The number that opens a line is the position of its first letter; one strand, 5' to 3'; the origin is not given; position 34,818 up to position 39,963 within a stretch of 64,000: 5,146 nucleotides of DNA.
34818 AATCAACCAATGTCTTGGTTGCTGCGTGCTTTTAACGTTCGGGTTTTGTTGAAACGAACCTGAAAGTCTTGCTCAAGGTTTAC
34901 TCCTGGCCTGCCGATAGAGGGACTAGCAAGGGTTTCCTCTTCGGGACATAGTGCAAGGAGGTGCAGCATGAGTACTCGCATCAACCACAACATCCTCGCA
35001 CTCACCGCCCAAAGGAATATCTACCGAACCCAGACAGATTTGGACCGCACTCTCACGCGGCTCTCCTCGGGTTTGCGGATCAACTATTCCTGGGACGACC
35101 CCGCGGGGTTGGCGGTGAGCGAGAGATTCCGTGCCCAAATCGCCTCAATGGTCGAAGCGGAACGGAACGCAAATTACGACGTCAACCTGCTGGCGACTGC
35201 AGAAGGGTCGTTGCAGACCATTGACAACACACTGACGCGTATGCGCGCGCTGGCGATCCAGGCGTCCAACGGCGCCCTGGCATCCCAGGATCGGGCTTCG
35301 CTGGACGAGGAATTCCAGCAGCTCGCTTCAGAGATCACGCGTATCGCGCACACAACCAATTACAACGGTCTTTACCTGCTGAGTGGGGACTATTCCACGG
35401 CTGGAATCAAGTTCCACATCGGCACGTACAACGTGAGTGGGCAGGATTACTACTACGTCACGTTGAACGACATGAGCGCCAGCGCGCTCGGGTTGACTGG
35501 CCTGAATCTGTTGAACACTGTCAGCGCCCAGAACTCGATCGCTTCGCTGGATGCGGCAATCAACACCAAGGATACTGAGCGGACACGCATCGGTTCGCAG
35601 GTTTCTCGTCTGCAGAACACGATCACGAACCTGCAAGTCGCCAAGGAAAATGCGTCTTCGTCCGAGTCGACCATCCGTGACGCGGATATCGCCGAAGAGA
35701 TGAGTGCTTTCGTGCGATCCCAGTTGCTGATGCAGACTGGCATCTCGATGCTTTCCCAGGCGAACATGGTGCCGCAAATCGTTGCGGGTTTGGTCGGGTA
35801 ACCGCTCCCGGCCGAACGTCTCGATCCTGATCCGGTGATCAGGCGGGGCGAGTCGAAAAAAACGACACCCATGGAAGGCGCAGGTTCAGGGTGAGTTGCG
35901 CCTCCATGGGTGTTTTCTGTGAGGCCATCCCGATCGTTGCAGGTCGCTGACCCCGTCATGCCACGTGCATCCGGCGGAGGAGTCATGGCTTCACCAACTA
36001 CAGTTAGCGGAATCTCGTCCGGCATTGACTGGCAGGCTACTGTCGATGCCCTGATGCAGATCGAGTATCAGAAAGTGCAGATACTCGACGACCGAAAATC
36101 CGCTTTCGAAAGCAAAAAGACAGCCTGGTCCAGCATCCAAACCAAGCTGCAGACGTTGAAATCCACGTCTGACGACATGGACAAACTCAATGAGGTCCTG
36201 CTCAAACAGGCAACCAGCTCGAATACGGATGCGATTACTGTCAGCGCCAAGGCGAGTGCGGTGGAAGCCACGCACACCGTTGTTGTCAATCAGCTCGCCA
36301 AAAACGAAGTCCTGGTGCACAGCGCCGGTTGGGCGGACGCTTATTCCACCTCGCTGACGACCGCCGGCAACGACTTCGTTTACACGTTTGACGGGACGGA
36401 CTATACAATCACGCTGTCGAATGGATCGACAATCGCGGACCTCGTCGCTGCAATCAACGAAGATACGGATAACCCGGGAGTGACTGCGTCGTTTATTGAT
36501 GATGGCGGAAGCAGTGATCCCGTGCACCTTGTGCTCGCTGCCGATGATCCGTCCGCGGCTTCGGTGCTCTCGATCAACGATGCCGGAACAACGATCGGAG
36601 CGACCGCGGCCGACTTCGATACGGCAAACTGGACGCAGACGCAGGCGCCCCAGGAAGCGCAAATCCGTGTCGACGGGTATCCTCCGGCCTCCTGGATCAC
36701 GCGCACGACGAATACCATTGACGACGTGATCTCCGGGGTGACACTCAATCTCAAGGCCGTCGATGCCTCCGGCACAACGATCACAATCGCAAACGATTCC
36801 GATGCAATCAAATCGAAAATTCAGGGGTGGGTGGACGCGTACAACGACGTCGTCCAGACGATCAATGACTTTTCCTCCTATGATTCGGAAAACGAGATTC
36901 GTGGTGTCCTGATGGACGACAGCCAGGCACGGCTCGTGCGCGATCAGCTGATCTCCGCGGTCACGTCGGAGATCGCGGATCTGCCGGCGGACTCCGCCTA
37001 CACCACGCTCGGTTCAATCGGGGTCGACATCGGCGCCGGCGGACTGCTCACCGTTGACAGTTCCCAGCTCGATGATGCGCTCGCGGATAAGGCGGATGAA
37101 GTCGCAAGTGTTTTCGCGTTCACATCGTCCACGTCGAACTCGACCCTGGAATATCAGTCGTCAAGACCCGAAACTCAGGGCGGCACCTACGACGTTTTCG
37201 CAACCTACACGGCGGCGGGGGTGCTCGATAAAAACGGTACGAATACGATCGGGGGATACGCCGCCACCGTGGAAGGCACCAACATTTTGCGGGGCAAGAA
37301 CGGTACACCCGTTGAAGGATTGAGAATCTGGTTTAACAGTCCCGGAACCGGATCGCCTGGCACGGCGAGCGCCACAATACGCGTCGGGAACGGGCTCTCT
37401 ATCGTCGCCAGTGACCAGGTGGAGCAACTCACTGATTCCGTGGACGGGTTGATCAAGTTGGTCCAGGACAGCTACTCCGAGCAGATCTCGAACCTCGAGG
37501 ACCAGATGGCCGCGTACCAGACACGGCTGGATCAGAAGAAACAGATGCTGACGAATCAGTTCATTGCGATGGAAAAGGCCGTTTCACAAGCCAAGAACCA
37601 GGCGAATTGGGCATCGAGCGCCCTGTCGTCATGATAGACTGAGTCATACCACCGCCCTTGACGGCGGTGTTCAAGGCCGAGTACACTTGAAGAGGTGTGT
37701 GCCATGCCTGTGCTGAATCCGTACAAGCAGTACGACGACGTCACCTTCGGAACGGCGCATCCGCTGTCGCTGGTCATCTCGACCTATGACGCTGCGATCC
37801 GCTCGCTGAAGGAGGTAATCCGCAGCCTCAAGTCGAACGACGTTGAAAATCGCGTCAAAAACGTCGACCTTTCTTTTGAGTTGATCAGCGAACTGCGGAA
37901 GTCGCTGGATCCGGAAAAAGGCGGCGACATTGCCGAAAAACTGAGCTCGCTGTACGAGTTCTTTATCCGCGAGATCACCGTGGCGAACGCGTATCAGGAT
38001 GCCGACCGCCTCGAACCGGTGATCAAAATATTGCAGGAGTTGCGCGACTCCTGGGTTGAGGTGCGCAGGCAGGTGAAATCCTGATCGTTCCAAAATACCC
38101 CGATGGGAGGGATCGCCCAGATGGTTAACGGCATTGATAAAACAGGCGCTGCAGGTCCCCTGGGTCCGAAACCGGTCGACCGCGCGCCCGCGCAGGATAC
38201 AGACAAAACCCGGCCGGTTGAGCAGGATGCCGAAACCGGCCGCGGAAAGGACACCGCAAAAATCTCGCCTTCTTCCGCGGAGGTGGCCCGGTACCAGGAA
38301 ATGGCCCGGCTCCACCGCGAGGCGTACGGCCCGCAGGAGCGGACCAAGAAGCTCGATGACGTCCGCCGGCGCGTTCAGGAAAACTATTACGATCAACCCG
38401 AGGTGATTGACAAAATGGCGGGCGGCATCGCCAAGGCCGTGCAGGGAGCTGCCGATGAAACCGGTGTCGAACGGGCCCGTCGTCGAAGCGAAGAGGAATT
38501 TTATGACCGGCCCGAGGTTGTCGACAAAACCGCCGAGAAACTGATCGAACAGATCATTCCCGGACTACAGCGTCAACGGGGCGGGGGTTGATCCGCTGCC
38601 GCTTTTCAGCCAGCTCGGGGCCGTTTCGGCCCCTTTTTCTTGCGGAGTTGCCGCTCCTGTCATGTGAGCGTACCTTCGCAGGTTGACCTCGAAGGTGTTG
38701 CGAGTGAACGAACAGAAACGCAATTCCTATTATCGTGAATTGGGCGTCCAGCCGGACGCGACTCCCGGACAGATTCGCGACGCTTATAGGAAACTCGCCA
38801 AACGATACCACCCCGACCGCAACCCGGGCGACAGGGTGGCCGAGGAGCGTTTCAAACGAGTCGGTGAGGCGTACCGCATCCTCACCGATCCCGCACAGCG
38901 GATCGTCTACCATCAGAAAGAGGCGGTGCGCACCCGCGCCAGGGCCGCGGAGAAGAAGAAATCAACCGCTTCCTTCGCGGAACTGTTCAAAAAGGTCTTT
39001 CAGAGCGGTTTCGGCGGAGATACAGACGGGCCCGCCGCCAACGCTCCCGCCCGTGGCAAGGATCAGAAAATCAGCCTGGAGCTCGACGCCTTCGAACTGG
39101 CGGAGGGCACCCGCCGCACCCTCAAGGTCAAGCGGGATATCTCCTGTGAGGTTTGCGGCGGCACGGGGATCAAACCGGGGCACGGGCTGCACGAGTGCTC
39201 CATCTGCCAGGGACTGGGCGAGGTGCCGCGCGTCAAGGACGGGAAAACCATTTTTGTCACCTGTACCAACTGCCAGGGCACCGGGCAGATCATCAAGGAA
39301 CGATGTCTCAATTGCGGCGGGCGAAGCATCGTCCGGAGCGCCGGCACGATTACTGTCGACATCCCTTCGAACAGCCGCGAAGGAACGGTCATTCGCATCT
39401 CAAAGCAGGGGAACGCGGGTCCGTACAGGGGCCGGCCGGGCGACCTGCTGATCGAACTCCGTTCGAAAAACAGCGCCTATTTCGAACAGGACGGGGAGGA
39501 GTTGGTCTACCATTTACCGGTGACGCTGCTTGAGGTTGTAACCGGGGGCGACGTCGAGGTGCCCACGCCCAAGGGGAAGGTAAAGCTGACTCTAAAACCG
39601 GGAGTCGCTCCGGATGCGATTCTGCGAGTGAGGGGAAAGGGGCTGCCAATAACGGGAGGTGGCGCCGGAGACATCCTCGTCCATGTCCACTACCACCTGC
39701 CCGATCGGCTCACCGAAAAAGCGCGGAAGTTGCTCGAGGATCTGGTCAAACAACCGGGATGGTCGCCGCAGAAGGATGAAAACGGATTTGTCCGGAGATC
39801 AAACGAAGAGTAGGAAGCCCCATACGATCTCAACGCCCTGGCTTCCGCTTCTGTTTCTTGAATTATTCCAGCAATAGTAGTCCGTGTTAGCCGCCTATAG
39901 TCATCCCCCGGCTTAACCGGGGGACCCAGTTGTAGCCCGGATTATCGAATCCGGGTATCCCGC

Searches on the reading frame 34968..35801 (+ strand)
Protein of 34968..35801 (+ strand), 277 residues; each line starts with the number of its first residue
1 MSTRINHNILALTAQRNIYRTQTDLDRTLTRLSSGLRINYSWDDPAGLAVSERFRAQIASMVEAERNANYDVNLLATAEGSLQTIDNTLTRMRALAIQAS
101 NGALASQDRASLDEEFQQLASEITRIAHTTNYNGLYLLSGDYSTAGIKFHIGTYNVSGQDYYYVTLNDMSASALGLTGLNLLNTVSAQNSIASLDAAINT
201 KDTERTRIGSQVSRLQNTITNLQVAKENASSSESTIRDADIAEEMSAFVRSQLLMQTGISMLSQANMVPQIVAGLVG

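Call 32: search_protein_families(library=pfam, proteins=[window:34968-35801:+], max_evalue=0.00001)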
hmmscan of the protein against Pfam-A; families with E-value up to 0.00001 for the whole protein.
window:34968-35801:+ (277 aa): 2 families
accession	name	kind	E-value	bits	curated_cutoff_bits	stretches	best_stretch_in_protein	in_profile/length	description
PF00669.25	Flagellin_N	-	1.1e-38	132.8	26.6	1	5-141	1-137/139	Bacterial flagellin N-terminal helical region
PF00700.27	Flagellin_C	-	5.3e-20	72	23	1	193-273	3-83/86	Bacterial flagellin C-terminal helical region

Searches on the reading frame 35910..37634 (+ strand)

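Call 32: search_protein_families(library=pfam, proteins=[window:35910-37634:+], max_evalue=0.00001)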
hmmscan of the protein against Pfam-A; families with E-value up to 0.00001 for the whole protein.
window:35910-37634:+ (574 aa): 3 families
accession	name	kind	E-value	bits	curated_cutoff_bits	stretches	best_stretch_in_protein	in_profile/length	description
PF07195.17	FliD_C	-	2.5e-41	142.1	25.4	1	248-562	2-235/236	Flagellar hook-associated protein 2 C-terminus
PF02465.23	FliD_N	-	3.2e-21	76.2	24.8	1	37-132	1-96/97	Flagellar hook-associated protein 2 N-terminus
PF07196.18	Flagellin_IN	-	5.5e-09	36.5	22.7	1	162-212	8-54/55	Flagellin hook IN motif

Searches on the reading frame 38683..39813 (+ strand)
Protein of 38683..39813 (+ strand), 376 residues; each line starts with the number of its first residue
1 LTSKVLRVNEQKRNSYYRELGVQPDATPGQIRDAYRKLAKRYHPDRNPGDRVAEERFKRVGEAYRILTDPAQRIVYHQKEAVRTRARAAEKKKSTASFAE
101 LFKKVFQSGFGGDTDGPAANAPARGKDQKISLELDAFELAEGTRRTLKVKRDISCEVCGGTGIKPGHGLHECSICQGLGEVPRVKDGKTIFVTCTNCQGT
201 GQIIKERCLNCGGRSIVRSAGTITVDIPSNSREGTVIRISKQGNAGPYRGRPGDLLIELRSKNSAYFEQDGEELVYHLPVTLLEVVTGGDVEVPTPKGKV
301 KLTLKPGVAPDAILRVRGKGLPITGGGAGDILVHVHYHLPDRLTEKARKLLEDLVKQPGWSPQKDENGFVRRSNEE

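Call 32: search_protein_families(library=pfam, proteins=[window:38683-39813:+], max_evalue=0.00001)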
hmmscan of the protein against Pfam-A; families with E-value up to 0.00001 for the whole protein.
window:38683-39813:+ (376 aa): 3 families
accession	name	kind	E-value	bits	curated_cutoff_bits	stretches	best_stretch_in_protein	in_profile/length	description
PF01556.23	DnaJ_C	-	3.2e-34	118.6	26.6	1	130-340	3-152/152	DnaJ C terminal domain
PF00226.36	DnaJ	-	2.7e-22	79.1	27.8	1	15-76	1-62/63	DnaJ domain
PF00684.25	DnaJ_CXXCXGXG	-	7.9e-10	39.3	32.7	1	155-214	1-64/65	DnaJ central domain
